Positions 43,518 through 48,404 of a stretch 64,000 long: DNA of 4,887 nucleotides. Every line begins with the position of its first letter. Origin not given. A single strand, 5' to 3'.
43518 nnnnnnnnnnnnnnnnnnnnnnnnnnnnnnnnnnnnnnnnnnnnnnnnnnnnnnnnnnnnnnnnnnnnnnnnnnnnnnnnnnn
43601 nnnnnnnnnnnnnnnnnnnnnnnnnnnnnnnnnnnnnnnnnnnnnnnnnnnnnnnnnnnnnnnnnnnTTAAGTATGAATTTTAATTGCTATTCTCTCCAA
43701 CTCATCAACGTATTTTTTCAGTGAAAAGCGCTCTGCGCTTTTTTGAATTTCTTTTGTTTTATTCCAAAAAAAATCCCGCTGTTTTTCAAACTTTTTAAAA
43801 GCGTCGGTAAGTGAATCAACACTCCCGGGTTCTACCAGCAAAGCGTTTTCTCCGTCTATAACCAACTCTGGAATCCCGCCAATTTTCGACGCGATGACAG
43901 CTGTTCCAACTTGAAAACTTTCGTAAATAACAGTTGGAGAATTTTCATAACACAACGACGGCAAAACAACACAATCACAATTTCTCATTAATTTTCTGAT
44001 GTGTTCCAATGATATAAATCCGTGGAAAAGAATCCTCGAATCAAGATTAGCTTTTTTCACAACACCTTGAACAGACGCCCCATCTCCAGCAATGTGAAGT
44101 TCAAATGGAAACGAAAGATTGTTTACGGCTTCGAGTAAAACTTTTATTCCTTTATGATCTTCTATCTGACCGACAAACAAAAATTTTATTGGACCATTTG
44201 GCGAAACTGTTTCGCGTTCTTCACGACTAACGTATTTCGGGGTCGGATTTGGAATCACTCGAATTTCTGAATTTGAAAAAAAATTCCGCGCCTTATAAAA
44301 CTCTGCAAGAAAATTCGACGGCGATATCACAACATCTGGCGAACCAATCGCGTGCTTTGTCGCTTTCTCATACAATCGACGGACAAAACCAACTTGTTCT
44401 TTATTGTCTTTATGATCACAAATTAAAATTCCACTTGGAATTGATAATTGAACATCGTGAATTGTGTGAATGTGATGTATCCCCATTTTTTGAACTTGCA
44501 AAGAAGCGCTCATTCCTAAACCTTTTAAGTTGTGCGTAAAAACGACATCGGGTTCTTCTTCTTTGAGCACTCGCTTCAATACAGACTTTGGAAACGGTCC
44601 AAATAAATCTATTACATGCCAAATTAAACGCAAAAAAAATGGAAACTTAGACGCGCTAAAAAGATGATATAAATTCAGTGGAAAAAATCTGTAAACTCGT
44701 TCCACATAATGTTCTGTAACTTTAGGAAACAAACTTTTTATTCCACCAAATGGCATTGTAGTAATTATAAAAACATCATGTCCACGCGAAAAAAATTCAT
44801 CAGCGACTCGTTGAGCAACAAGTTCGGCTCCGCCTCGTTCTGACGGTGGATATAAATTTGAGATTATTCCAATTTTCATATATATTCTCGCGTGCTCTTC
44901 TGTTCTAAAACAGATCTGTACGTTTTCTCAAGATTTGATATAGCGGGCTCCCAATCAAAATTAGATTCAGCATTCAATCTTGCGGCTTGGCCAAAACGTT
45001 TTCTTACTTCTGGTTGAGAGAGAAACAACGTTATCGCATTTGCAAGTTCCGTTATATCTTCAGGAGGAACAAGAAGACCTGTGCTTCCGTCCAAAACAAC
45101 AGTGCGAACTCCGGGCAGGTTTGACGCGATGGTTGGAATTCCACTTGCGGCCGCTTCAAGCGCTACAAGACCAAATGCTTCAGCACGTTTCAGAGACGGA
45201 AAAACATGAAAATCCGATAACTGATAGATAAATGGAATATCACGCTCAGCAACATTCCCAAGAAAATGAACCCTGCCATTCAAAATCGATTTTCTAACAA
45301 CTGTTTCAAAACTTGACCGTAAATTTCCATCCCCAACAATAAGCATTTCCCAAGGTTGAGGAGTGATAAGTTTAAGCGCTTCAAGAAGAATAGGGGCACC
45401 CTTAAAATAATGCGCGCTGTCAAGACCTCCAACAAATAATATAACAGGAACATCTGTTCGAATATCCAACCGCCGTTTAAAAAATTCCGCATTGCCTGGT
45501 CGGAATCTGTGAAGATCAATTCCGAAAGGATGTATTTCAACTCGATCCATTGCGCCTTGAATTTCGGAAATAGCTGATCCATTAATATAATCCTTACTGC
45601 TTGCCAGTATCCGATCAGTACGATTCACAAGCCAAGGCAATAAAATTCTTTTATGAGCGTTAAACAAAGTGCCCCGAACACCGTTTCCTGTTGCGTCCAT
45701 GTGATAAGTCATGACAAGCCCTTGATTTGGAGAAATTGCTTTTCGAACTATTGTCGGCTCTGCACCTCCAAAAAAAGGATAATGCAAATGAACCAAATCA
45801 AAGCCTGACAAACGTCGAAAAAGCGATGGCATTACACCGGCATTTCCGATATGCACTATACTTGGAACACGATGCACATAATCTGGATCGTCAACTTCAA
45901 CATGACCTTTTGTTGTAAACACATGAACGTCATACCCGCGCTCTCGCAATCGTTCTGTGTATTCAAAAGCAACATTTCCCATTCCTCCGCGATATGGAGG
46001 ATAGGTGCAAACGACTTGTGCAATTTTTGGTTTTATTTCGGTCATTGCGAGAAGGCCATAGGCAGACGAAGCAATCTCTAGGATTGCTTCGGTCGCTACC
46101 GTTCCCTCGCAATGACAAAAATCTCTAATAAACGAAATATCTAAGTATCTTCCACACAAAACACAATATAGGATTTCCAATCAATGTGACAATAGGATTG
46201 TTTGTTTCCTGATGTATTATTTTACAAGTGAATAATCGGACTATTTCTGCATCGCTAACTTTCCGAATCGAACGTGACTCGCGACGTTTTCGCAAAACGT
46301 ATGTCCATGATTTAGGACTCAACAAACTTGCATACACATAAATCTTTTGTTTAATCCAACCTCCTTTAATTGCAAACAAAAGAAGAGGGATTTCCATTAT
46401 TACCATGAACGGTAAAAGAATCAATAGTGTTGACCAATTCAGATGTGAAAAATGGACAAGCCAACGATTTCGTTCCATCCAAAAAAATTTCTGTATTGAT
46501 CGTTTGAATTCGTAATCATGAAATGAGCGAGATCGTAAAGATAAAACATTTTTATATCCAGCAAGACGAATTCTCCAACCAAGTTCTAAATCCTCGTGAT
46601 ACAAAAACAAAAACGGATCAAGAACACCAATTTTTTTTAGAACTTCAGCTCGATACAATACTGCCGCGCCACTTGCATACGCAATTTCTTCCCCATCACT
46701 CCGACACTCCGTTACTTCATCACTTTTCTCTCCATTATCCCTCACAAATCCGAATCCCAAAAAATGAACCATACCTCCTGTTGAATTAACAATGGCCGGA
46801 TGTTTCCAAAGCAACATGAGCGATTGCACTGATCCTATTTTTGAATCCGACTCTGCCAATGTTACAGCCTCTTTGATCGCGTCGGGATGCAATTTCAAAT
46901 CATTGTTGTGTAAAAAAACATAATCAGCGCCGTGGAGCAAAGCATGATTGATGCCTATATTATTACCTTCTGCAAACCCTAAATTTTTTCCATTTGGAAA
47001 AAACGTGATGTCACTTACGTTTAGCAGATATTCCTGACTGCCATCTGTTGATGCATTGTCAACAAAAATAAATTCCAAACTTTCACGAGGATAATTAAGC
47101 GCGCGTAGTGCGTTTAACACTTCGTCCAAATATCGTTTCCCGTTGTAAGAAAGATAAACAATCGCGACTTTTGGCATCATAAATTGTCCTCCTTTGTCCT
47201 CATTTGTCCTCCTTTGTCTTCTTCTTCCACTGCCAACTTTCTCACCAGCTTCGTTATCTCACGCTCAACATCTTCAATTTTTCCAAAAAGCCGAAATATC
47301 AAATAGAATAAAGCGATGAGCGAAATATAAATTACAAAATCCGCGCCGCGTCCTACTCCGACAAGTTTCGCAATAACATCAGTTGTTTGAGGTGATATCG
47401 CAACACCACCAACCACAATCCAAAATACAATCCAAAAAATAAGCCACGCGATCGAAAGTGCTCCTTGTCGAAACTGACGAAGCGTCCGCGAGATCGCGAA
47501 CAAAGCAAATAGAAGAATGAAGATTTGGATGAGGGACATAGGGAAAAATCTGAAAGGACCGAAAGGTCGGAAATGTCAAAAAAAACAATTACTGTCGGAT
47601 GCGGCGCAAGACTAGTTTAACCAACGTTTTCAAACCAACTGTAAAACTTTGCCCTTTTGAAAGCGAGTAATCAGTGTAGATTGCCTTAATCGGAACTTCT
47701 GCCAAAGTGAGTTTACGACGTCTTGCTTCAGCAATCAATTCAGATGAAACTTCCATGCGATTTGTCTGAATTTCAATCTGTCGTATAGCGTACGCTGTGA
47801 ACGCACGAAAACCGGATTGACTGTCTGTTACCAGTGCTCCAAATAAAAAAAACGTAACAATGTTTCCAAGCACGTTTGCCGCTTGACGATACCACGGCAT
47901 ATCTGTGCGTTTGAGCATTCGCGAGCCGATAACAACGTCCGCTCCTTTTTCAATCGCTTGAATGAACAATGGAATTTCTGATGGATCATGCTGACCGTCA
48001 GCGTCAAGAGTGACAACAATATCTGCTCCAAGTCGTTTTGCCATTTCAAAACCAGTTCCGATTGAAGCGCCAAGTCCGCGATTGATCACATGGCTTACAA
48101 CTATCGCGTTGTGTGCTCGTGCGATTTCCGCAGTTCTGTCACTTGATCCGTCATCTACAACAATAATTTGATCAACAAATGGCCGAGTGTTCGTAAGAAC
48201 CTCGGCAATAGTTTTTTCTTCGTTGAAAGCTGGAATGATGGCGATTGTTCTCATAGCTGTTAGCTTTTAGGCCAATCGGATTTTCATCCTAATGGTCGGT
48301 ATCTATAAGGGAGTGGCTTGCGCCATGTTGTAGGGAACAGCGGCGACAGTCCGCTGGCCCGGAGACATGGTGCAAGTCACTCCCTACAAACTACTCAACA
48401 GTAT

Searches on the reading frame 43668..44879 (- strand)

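Call 65: search_protein_families(library=pfam, proteins=[window:43668-44879:-], max_evalue=0.00001)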
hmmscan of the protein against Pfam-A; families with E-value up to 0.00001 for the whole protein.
window:43668-44879:- (403 aa): 4 families
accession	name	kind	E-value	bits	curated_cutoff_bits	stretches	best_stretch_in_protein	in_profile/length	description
PF00534.26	Glycos_transf_1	-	9.8e-33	113.5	26.4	1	221-382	6-169/172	Glycosyl transferases group 1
PF13692.12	Glyco_trans_1_4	-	4.2e-29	102.1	27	1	232-363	3-138/142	Glycosyl transferases group 1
PF13439.12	Glyco_transf_4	-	8.8e-20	71.9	28.5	1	16-212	2-165/170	Glycosyltransferase Family 4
PF13579.12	Glyco_trans_4_4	-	1.6e-15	58.2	29.7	1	16-211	1-157/158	Glycosyl transferase 4-like domain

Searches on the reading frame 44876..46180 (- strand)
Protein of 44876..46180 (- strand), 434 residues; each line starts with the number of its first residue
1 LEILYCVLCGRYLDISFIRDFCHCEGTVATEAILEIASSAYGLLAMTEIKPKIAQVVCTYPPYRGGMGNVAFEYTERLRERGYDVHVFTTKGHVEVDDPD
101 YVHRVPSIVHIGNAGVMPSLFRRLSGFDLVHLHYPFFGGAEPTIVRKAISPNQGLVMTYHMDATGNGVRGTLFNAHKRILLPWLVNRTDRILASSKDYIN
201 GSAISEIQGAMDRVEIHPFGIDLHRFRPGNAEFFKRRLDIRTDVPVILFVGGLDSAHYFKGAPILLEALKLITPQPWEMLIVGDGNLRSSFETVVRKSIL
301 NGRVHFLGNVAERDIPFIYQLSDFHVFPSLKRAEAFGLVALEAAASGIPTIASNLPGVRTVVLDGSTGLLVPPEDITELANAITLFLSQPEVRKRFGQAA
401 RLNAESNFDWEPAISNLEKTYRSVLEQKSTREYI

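Call 65: search_protein_families(library=pfam, proteins=[window:44876-46180:-], max_evalue=0.00001)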
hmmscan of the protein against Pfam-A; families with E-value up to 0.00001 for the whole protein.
window:44876-46180:- (434 aa): 5 families
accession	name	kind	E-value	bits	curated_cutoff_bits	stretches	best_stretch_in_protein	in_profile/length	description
PF00534.26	Glycos_transf_1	-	1.9e-36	125.6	26.4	1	232-401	3-170/172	Glycosyl transferases group 1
PF13692.12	Glyco_trans_1_4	-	4.1e-32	111.8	27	1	245-387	2-140/142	Glycosyl transferases group 1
PF13439.12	Glyco_transf_4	-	2.4e-16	60.7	28.5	1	65-224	2-169/170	Glycosyltransferase Family 4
PF13579.12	Glyco_trans_4_4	-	3.9e-10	40.7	29.7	1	65-198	1-138/158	Glycosyl transferase 4-like domain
PF20706.3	GT4-conflict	-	4.5e-06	26.3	26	1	321-414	281-382/385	Family 4 Glycosyltransferase in conflict systems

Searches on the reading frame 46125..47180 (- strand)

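Call 65: search_protein_families(library=pfam, proteins=[window:46125-47180:-], max_evalue=0.00001)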
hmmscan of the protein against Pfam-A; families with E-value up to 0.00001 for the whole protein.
window:46125-47180:- (351 aa): 2 families
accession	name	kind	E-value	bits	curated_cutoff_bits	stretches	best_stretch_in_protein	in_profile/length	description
PF00535.33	Glycos_transf_2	-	1.3e-15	58.2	23.3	1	10-183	5-166/168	Glycosyl transferase family 2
PF13641.12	Glyco_tranf_2_3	-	3.2e-13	50.7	27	1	3-240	1-227/230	Glycosyltransferase like family 2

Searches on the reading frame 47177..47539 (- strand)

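Call 65: search_protein_families(library=pfam, proteins=[window:47177-47539:-], max_evalue=0.00001)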
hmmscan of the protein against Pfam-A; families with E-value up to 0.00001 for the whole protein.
window:47177-47539:- (120 aa): 1 family
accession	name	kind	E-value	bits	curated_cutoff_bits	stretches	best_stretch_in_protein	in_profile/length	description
PF10066.14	DUF2304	-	3.1e-25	88.9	25.5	1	4-107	2-105/106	Uncharacterized conserved protein (DUF2304)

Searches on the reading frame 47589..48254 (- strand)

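Call 65: search_protein_families(library=pfam, proteins=[window:47589-48254:-], max_evalue=0.00001)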
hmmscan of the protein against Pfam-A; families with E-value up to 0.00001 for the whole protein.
window:47589-48254:- (221 aa): 1 family
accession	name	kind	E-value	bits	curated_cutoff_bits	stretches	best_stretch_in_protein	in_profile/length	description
PF00535.33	Glycos_transf_2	-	4.1e-28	98.9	23.3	1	5-151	2-158/168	Glycosyl transferase family 2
